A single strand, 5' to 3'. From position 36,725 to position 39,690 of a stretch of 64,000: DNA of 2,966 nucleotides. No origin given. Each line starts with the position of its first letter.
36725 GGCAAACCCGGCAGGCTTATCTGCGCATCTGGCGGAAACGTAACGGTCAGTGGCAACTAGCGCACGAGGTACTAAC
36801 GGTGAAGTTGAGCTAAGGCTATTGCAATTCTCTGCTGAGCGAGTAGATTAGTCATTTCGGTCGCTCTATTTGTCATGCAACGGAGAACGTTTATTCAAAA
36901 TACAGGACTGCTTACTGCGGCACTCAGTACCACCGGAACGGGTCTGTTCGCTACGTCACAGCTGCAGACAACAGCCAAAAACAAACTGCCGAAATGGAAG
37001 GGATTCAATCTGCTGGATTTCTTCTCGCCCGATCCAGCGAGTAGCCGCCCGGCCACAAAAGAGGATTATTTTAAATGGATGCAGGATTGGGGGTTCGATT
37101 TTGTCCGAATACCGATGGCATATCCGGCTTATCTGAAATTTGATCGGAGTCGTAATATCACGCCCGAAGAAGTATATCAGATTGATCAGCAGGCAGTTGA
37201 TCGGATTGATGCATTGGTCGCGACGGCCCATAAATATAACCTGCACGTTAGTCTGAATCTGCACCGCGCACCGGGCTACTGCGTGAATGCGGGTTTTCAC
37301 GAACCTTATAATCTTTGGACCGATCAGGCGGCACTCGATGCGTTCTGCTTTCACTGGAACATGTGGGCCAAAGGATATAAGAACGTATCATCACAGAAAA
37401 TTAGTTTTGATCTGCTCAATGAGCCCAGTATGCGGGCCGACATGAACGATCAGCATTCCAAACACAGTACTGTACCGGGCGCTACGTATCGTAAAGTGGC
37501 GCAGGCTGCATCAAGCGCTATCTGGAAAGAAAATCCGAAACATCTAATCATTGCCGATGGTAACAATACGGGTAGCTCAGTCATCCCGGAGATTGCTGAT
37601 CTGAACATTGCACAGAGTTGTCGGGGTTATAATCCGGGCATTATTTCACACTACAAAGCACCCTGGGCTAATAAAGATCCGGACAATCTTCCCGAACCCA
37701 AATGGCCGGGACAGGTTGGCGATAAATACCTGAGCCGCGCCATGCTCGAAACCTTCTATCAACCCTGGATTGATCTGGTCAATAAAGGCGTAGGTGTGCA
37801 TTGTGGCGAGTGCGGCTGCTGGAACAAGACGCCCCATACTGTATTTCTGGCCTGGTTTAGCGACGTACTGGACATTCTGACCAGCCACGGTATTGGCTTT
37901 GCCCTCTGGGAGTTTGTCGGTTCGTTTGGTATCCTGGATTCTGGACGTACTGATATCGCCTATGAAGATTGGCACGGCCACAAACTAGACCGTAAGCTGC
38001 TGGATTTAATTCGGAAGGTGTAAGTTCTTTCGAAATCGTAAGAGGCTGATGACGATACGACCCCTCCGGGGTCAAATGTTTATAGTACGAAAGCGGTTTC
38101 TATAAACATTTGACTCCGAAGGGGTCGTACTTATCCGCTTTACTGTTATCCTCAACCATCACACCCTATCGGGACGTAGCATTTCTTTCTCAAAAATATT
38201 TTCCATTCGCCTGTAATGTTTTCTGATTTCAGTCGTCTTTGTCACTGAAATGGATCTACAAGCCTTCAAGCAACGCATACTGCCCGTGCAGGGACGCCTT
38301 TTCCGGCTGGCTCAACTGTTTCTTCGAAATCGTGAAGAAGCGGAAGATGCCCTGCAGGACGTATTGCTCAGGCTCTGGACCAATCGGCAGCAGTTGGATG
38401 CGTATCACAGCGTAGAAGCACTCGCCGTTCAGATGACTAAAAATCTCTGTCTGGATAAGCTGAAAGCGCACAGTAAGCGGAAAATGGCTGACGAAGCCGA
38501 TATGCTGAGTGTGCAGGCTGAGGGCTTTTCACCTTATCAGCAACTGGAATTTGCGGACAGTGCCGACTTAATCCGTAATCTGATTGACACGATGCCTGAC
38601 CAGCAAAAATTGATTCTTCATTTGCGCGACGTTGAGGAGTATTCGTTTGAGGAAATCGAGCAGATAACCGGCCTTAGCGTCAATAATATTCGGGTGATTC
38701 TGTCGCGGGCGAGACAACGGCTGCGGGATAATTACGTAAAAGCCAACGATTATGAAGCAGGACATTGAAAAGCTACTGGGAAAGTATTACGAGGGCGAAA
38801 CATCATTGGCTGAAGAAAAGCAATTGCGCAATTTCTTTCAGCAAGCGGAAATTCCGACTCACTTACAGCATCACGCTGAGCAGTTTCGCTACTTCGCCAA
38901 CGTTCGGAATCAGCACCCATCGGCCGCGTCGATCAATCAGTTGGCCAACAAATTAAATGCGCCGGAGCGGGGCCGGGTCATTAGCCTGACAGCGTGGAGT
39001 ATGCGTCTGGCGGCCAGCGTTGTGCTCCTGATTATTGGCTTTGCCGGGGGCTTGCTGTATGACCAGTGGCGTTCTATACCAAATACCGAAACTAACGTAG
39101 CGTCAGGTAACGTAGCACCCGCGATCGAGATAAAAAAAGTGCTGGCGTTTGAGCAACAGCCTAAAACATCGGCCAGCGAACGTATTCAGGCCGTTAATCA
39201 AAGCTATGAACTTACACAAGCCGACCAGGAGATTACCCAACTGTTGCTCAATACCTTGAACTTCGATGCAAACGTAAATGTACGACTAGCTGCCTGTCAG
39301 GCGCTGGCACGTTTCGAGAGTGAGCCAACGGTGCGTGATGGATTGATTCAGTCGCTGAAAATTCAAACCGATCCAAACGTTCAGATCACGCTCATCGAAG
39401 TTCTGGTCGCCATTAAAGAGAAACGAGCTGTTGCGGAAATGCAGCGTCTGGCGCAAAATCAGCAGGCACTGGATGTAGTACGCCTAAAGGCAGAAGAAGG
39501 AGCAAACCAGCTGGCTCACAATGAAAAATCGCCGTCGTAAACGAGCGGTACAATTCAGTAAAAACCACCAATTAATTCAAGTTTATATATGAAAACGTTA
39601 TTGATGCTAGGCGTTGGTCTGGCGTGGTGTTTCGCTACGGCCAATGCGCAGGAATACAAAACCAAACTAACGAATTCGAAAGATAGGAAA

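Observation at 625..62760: Window-wide over-represented motif RCTACGT / palindrome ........: a HIP1-like signature in a Bacteroidota genome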

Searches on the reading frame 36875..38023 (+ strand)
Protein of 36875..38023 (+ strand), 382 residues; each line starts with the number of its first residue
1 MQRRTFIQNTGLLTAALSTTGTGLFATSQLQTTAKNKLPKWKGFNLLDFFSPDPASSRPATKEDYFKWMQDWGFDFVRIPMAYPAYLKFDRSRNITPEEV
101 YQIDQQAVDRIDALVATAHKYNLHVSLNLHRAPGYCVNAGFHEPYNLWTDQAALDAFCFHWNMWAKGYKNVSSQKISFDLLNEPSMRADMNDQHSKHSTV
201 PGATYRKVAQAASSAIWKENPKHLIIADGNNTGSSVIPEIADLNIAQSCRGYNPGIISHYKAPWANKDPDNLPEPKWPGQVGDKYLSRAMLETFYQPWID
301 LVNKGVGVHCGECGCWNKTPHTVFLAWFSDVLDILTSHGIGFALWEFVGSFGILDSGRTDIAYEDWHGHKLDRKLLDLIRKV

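Call 12: search_protein_families(library=pfam, proteins=[window:36875-38023:+])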
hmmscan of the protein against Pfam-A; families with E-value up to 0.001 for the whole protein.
window:36875-38023:+ (382 aa): 1 family
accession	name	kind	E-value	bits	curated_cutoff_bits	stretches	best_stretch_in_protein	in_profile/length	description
PF00150.24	Cellulase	-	7.5e-24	85.1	23.5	1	40-346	9-267/272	Cellulase (glycosyl hydrolase family 5)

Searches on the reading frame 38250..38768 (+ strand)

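Call 20: search_protein_families(library=pfam, proteins=[window:38250-38768:+])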
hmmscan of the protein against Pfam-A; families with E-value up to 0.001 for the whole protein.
window:38250-38768:+ (172 aa): 3 families
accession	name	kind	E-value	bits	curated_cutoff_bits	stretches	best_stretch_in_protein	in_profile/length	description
PF08281.18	Sigma70_r4_2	-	5e-13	48.9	25.7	1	107-158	3-54/54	Sigma-70, region 4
PF04542.20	Sigma70_r2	-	3.1e-11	43.4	24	1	14-76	6-70/71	Sigma-70 region 2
PF04545.22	Sigma70_r4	-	2.2e-10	40.3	24.1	1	112-159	2-49/50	Sigma-70, region 4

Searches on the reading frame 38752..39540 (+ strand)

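Call 20: search_protein_families(library=pfam, proteins=[window:38752-39540:+])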
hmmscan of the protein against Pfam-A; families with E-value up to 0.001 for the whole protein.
window:38752-39540:+ (262 aa): 1 family
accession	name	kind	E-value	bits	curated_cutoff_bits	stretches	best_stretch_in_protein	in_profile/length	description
PF13646.12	HEAT_2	-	4.2e-10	40.2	27.7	1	163-249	2-85/88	HEAT repeats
